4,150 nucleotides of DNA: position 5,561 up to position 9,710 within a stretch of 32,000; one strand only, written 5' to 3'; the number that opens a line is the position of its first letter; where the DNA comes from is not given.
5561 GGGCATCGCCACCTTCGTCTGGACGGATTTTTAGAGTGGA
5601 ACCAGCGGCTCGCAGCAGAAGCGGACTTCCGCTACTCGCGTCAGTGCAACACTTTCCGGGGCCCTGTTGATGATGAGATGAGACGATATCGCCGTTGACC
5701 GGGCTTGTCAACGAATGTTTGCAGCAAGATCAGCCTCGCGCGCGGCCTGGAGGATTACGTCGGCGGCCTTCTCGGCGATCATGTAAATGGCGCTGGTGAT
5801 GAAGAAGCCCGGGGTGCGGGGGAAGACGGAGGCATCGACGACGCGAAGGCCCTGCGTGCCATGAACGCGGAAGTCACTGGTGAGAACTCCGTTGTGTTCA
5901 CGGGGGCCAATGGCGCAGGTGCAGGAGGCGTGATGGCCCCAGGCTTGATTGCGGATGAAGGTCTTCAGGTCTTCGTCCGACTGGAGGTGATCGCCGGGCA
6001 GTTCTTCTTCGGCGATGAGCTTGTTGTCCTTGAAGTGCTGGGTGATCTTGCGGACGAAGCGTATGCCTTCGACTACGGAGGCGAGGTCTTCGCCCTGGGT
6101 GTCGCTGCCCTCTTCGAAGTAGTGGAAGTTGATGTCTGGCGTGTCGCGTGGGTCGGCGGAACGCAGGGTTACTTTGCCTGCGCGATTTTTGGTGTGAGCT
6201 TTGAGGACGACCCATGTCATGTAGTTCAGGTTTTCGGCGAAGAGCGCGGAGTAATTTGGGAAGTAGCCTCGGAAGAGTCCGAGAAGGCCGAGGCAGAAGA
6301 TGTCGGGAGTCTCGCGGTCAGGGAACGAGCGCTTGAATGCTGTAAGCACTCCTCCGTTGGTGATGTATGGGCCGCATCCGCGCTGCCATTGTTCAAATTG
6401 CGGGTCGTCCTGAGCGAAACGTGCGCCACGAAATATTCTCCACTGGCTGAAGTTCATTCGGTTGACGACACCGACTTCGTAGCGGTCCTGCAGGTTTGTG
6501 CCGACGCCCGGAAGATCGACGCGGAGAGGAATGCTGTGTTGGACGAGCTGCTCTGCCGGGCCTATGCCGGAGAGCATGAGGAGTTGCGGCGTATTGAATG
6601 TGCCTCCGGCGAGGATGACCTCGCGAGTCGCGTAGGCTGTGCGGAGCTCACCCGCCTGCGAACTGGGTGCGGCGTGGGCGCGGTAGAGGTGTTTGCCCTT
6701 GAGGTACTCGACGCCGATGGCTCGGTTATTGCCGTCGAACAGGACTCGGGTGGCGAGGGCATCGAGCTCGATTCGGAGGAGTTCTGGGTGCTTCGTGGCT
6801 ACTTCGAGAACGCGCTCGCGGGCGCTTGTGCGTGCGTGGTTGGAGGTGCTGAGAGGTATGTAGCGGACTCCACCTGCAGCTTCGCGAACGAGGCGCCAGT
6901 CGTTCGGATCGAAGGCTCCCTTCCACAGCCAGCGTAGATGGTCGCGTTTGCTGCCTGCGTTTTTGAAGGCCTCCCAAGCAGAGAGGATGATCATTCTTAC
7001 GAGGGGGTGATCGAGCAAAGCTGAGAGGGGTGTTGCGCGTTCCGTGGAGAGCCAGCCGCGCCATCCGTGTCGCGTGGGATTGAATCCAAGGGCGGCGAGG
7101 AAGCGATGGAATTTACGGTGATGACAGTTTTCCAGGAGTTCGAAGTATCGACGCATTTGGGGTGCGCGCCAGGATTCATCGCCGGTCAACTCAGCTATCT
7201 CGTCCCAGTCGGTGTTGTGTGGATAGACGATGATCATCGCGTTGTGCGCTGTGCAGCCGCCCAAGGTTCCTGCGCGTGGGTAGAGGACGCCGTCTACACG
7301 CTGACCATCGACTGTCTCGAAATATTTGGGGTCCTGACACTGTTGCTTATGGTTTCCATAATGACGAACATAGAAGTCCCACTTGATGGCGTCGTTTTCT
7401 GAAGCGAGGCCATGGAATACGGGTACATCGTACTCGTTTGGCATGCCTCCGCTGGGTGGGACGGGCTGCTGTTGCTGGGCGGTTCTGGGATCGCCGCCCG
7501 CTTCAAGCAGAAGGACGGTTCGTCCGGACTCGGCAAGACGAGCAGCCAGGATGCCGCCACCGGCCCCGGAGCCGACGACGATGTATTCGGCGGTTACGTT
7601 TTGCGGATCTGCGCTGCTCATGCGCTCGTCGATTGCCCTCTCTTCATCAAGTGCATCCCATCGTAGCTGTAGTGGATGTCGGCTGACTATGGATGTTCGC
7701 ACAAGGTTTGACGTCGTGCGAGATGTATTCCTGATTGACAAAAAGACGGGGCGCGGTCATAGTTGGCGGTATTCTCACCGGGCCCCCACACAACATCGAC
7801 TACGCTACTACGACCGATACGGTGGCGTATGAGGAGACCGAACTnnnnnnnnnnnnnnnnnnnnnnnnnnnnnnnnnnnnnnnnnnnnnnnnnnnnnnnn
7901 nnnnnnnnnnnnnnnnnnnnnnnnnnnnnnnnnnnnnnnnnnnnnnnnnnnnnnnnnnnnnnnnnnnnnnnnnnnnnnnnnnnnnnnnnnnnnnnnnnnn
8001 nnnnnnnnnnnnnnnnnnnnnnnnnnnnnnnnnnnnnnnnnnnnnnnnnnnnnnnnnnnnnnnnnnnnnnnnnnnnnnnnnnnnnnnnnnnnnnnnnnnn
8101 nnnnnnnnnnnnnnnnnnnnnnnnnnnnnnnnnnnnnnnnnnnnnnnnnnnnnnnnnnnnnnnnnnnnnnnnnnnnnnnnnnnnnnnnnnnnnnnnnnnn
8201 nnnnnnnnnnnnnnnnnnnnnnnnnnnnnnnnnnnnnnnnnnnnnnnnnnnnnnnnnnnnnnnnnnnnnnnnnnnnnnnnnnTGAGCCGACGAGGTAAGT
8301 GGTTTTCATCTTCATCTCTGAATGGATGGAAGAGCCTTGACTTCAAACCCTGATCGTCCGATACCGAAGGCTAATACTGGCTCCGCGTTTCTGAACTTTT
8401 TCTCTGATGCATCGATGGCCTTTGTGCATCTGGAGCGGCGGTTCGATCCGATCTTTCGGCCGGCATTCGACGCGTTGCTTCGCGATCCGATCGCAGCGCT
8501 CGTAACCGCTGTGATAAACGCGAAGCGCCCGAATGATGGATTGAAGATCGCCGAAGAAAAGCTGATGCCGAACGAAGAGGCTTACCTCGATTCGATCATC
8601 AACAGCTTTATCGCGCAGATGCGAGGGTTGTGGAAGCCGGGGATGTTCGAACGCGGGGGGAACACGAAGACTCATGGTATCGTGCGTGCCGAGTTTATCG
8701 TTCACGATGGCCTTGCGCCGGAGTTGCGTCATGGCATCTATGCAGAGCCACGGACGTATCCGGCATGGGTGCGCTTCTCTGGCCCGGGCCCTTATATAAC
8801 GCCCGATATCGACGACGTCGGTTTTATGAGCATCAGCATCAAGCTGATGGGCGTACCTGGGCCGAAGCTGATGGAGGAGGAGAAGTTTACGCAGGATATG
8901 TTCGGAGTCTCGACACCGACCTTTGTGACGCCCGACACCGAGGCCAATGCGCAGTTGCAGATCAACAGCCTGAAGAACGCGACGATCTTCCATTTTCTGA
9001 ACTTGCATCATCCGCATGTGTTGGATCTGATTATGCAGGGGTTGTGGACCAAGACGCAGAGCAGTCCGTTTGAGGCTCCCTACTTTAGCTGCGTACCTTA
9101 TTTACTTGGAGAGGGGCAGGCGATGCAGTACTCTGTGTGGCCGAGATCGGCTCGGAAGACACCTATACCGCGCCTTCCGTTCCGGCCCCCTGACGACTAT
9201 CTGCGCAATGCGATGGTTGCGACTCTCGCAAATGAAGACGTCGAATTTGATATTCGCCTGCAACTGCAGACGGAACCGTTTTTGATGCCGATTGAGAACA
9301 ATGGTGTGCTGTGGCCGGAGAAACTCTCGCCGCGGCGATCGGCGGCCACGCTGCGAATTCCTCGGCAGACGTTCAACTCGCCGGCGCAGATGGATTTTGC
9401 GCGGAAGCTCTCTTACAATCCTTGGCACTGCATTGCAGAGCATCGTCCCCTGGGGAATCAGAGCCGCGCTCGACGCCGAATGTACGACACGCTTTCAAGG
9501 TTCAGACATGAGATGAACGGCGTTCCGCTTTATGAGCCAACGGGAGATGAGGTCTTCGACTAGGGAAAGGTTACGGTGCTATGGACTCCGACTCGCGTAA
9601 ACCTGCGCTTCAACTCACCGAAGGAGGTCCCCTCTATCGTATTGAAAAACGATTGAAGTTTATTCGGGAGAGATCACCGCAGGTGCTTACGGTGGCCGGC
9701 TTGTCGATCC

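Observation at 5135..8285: Two paralogous small proteins head the two divergent operons and are old duplicates with saturated synonymous sites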

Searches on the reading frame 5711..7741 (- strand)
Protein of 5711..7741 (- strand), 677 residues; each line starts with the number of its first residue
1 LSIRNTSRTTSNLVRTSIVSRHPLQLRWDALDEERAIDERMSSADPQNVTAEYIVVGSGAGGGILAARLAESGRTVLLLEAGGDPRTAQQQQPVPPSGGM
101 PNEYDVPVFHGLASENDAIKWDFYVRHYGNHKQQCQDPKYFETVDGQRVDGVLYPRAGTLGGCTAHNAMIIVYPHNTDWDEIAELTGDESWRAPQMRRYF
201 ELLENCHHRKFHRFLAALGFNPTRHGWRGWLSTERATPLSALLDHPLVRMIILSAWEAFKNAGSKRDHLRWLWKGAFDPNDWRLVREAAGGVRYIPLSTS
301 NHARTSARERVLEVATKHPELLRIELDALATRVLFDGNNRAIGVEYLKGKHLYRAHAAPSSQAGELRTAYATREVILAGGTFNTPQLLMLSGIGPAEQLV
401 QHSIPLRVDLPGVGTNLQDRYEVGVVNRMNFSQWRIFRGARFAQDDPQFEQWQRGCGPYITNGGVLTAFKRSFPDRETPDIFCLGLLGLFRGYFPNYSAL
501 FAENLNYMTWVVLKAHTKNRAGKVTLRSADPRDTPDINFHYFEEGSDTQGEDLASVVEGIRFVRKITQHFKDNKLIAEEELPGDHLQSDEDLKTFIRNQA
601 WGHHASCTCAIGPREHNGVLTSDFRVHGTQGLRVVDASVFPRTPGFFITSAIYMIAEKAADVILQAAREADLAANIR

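Call 4: search_protein_families(library=pfam, proteins=[window:5711-7741:-], max_evalue=0.01)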
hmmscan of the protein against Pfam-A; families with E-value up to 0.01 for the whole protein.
window:5711-7741:- (677 aa): 4 families
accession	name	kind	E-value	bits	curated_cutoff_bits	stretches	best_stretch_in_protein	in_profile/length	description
PF05199.19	GMC_oxred_C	-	8e-30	104.7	24.6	1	520-656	3-139/139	GMC oxidoreductase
PF00732.25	GMC_oxred_N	-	8.8e-20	71.9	23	1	296-421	120-217/218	GMC oxidoreductase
PF13450.12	NAD_binding_8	-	9.7e-06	26.2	21.9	1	55-112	1-55/68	NAD(P)-binding Rossmann-like domain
PF00890.30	FAD_binding_2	-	0.0023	17.6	20.4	0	54-83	3-32/414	FAD binding domain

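Call 8: search_protein_families(library=ncbifam, proteins=[window:5711-7741:-], max_evalue=1)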
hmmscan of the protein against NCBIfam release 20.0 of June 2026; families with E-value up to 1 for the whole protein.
window:5711-7741:- (677 aa): 18 families
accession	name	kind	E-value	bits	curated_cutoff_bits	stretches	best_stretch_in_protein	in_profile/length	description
NF002550.0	PRK02106.1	subfamily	1e-70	238.9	605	3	301-669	196-539/563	choline dehydrogenase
TIGR01810.1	betA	equivalog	5.2e-60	203.6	732.1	3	299-664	187-527/532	choline dehydrogenase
TIGR03970.1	mycofact_MftG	equivalog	1.8e-39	136.1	387.45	2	52-430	2-301/487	mycofactocin dehydrogenase MftG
NF038210.1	GMC_mycofac_3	equivalog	1.5e-12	47.1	300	2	54-87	2-35/418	mycofactocin system GMC family oxidoreductase MftG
TIGR04542.1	GMC_mycofac_2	equivalog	1.1e-09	37.9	400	2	54-90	3-40/425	mycofactocin system GMC family oxidoreductase MftG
NF058674.1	CholsOxChoxAB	equivalog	1.7e-07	30.1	850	2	50-82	5-37/535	cholesterol oxidase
TIGR02032.1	GG-red-SF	subfamily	0.00069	19.4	158.8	1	54-87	4-37/297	geranylgeranyl reductase family protein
NF005091.0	PRK06522.2-2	equivalog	0.0088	15.3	252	1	55-110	6-62/302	2-dehydropantoate 2-reductase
NF005612.0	PRK07364.1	equivalog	0.03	12.8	487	1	41-92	9-60/415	FAD-dependent hydroxylase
NF002480.1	PRK01747.1-1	equivalog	0.032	12.6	540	1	39-85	237-283/645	bifunctional tRNA (5-methylaminomethyl-2-thiouridine)(34)-methyltransferase MnmC2/FAD-dependent 5-carboxymethylaminomethyl-2-thiouridine(34)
TIGR02734.1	crtI_fam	subfamily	0.066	11.9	238.1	1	54-84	2-32/504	phytoene desaturase family protein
TIGR00745.1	apbA_panE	subfamily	0.099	11.9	141.35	1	53-82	2-31/305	2-dehydropantoate 2-reductase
NF050086.1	pipecolate_AmaA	exception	0.18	10.4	600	1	46-82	21-57/425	L-pipecolate oxidase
NF004992.0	PRK06370.1-4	equivalog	0.18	10.2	629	1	52-80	6-34/459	FAD-containing oxidoreductase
TIGR00031.1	UDP-GALP_mutase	equivalog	0.19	10.6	303.75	1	52-80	3-31/378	UDP-galactopyranose mutase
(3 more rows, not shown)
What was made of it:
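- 5708..7621 (-): GMC-family FAD oxidoreductase. The ORF is open back to a TTG at 7741, but homologues start near M41, which is coordinate 7621. Call 4 (GMC_oxred_N and GMC_oxred_C) and call 8.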

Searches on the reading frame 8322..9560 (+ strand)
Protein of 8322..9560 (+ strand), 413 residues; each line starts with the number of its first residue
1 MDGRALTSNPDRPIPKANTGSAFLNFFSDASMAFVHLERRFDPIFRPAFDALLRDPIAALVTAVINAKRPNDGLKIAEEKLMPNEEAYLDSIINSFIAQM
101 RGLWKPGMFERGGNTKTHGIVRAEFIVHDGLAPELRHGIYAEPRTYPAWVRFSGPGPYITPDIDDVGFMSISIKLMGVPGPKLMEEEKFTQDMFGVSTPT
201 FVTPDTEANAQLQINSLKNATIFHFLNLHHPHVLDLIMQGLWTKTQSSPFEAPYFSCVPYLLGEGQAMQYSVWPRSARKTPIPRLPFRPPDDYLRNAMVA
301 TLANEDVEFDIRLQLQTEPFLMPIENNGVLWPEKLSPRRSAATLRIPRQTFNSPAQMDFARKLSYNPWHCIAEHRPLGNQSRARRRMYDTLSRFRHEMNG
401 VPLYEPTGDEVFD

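Call 4: search_protein_families(library=pfam, proteins=[window:8322-9560:+], max_evalue=0.01)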
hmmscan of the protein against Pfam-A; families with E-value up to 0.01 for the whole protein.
window:8322-9560:+ (413 aa): 0 families

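Call 5: search_protein_families(library=pfam, proteins=[window:8322-9560:+], max_evalue=10)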
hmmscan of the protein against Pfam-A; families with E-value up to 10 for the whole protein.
window:8322-9560:+ (413 aa): 0 families
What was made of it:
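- On Catalase-related haem proteins (the neighbour at 8322-9563): There is no Pfam Catalase hit (calls 4, 5).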

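Call 8: search_protein_families(library=ncbifam, proteins=[window:8322-9560:+], max_evalue=1)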
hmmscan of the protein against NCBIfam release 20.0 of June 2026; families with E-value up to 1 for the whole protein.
window:8322-9560:+ (413 aa): 0 families

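Call 25: search_solved_structures(query=window:8322-9560:+, max_evalue=1, show_alignments=1)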
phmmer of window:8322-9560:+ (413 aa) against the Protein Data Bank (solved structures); distinct sequences matched with E-value up to 1: 1.
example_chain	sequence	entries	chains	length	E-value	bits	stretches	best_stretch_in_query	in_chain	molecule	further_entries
1u5u_A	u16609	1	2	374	0.94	11.3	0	288-346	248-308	Allene oxide synthase-lipoxygenase protein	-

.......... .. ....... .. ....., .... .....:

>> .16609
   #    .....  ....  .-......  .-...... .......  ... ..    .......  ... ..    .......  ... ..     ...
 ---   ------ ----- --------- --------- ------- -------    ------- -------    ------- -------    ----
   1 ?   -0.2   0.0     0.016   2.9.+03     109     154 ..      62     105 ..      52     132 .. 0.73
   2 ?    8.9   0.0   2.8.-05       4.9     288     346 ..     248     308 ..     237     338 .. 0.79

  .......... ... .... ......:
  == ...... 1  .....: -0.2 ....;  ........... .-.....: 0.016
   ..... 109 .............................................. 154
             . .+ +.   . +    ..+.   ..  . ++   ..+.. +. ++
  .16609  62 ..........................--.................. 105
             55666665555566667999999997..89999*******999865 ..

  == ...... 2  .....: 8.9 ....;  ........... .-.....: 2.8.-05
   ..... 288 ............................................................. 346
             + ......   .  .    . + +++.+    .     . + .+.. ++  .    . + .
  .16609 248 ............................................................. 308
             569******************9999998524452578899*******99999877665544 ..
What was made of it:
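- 8322..9563 (+): Catalase-related haem protein, 413 aa. Its closest solved relative is the coral allene oxide synthase. R384 and Y388 are invariant, matching the catalase proximal R-x-x-x-Y motif. Call 25 (1u5u, E = 0.94 for the single sequence).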

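Call 73: search_solved_structures(query=A5, max_evalue=1, show_alignments=2)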
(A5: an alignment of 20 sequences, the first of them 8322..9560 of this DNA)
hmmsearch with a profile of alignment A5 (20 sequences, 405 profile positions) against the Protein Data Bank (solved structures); distinct sequences matched with E-value up to 1: 2.
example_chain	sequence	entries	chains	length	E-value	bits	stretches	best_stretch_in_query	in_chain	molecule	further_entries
1u5u_A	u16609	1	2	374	0.0093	17.9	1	280-338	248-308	Allene oxide synthase-lipoxygenase protein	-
3dy5_A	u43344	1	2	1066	0.048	15.6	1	280-338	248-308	Allene oxide synthase-lipoxygenase protein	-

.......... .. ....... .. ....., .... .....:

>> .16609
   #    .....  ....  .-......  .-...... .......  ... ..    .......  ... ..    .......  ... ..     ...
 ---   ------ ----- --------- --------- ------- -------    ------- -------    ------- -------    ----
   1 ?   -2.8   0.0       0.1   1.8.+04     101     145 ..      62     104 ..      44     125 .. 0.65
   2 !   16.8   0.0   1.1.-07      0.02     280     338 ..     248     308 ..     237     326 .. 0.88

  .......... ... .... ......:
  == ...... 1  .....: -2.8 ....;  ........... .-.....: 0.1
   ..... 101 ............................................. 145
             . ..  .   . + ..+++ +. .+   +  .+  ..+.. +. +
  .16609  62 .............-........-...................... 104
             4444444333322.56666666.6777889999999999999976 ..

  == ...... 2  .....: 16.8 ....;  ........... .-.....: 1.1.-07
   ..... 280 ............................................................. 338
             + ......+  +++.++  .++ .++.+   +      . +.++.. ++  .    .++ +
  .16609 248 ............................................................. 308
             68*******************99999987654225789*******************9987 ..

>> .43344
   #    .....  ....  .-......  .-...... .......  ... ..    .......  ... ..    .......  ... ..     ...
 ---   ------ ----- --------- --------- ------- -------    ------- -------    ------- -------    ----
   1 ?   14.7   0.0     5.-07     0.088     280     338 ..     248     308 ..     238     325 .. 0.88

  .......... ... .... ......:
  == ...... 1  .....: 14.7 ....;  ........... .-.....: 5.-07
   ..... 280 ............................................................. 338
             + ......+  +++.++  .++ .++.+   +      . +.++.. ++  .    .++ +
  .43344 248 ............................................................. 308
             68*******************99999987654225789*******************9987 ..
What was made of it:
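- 8322..9563 (+): Call 73 (profile search: 1u5u and 3dy5 are the only hits, E = 0.009).
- On Catalase-related haem proteins (the neighbour at 8322-9563): The profile search hits only cAOS entries 1u5u and 3dy5, at E = 0.009 and 0.048 (call 73).
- The catalase-related profile hits only the coral allene oxide synthase in the PDB (call 73). Copy B lies directly upstream of a protein whose only PDB relatives are catalase-related allene oxide synthases (call 73).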
